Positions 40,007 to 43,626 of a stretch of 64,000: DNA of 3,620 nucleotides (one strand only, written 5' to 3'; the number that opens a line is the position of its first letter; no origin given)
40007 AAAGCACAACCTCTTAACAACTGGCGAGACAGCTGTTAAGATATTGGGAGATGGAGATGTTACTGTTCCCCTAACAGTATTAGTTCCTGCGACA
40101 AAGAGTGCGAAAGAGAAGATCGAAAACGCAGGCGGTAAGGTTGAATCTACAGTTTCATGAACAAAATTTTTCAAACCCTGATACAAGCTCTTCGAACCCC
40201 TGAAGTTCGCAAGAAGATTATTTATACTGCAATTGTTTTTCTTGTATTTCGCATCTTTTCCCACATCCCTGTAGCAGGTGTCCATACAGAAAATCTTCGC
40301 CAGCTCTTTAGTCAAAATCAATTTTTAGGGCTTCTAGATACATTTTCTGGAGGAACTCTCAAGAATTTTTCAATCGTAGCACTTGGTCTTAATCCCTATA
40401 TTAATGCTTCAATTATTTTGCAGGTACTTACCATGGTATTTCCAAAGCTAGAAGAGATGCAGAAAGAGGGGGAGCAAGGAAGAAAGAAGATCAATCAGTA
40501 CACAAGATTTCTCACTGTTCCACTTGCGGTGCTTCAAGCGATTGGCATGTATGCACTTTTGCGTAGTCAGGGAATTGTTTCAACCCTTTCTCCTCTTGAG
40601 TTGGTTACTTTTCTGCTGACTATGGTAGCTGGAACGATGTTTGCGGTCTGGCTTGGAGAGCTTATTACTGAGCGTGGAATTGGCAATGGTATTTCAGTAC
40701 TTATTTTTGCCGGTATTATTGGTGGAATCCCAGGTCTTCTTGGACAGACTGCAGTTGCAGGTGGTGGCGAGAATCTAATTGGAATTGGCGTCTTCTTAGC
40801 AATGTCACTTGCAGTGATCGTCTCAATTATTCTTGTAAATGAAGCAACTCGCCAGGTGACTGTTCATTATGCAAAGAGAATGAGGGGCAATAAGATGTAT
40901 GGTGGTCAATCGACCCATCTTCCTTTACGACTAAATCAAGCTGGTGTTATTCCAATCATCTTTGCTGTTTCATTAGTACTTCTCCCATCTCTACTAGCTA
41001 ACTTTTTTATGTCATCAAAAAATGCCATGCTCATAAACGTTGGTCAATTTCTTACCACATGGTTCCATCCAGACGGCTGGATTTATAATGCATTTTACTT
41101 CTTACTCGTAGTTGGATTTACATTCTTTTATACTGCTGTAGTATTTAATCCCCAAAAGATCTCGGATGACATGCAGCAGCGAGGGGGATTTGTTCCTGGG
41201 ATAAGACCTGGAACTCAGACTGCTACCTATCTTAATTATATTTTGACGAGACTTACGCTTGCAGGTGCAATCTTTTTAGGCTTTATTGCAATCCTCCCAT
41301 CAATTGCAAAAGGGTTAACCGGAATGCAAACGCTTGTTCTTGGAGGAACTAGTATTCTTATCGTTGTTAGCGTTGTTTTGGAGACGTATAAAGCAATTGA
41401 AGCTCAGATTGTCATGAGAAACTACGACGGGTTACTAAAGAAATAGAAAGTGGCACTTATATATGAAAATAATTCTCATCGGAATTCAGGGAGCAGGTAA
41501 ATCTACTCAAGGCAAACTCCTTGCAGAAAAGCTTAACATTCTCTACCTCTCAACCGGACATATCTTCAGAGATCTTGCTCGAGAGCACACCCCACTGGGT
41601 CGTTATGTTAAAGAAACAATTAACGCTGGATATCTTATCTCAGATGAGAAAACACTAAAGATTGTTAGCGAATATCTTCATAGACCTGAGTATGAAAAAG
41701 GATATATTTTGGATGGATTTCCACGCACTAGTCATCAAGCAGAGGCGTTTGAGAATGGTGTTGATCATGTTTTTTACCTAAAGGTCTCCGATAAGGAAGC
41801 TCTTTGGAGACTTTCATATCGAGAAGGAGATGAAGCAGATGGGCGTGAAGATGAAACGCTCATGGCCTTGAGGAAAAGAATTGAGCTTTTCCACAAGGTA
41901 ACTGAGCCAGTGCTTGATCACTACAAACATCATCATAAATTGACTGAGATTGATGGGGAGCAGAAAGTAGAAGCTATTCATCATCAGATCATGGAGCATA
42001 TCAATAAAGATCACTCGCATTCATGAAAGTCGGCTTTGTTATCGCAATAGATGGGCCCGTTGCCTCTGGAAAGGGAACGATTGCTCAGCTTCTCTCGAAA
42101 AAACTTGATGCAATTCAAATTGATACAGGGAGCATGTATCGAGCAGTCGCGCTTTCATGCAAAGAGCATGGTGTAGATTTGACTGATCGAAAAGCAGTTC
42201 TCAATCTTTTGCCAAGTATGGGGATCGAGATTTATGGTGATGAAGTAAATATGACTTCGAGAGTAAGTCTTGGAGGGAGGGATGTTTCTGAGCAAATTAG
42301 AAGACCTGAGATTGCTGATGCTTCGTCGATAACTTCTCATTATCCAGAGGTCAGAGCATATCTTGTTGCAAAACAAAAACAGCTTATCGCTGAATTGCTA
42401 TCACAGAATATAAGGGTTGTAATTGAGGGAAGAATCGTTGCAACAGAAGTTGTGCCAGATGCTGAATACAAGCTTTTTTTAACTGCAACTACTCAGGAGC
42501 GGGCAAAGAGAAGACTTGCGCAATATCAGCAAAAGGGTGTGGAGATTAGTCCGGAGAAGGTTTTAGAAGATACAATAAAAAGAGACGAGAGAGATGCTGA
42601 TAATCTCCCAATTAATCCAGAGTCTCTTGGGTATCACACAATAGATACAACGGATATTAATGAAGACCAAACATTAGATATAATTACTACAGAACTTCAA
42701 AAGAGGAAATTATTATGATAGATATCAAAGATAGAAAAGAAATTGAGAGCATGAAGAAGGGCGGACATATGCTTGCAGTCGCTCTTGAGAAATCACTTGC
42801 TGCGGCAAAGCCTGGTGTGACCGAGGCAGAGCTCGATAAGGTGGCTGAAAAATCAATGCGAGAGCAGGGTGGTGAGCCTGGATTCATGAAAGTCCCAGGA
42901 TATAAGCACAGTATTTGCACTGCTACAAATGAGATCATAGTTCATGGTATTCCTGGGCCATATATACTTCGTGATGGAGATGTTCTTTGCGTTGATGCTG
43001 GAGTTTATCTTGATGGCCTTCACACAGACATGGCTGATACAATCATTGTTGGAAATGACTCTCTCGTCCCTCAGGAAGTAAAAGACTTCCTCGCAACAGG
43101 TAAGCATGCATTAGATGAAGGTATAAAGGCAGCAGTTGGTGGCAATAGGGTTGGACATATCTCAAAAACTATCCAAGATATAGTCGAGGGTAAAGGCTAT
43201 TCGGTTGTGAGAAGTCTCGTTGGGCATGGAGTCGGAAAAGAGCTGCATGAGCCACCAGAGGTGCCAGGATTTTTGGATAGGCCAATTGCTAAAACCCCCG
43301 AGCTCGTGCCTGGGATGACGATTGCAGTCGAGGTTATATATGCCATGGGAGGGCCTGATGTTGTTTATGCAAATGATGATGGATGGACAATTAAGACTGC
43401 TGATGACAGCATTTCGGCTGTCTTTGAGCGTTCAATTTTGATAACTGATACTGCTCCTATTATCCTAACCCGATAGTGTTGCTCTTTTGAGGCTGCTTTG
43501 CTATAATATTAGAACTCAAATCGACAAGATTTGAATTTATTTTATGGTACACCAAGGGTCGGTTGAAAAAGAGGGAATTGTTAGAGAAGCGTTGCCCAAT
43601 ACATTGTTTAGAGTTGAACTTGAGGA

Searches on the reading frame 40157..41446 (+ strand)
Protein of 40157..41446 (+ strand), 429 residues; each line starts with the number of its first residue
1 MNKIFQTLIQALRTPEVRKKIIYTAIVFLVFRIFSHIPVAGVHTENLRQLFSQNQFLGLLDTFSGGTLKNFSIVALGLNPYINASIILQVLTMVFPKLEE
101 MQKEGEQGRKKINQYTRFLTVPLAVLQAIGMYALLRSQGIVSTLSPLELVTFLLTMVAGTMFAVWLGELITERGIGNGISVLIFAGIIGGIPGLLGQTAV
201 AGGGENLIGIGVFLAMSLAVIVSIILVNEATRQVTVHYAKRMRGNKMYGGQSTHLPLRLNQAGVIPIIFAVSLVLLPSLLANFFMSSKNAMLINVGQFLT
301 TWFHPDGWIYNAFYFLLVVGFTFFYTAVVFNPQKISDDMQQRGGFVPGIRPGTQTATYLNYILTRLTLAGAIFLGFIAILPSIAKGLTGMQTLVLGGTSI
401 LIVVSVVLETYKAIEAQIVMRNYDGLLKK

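Call 78: search_protein_families(library=pfam, proteins=[window:40157-41446:+], max_evalue=0.00001)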
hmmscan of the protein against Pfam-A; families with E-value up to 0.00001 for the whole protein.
window:40157-41446:+ (429 aa): 1 family
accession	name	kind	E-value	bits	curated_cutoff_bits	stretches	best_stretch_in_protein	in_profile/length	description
PF00344.25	SecY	-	3.4e-107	358.8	32.2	1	72-411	1-306/306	SecY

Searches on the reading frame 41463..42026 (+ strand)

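Call 78: search_protein_families(library=pfam, proteins=[window:41463-42026:+], max_evalue=0.00001)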
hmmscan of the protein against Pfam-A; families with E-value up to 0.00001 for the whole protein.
window:41463-42026:+ (187 aa): 4 families
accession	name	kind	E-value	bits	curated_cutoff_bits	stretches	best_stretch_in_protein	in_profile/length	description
PF00406.28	ADK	-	4.5e-34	118.2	26.8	1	5-157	1-149/151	Adenylate kinase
PF13207.12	AAA_17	-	3.8e-19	69.8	27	1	7-136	2-135/136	AAA domain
PF13238.12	AAA_18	-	2.6e-12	47.8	29.4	1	3-131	1-122/128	AAA domain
PF02223.23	Thymidylate_kin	-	1.8e-07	31.4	27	0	7-57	3-50/185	Thymidylate kinase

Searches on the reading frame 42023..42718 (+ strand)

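Call 78: search_protein_families(library=pfam, proteins=[window:42023-42718:+], max_evalue=0.00001)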
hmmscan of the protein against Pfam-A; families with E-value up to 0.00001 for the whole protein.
window:42023-42718:+ (231 aa): 3 families
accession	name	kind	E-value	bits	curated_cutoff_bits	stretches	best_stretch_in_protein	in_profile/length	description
PF02224.24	Cytidylate_kin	-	1.6e-51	175.5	26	1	7-225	1-209/211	Cytidylate kinase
PF13189.12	Cytidylate_kin2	-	9.9e-07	29.5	28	1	6-190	1-149/176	Cytidylate kinase-like family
PF13238.12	AAA_18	-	1.7e-06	28.9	29.4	0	7-167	1-111/128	AAA domain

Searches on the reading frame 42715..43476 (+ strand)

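Call 78: search_protein_families(library=pfam, proteins=[window:42715-43476:+], max_evalue=0.00001)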
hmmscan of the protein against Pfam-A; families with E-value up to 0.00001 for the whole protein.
window:42715-43476:+ (253 aa): 1 family
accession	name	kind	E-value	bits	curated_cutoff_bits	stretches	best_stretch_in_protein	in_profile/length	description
PF00557.29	Peptidase_M24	-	3.7e-39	135.1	23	1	11-245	1-208/208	Metallopeptidase family M24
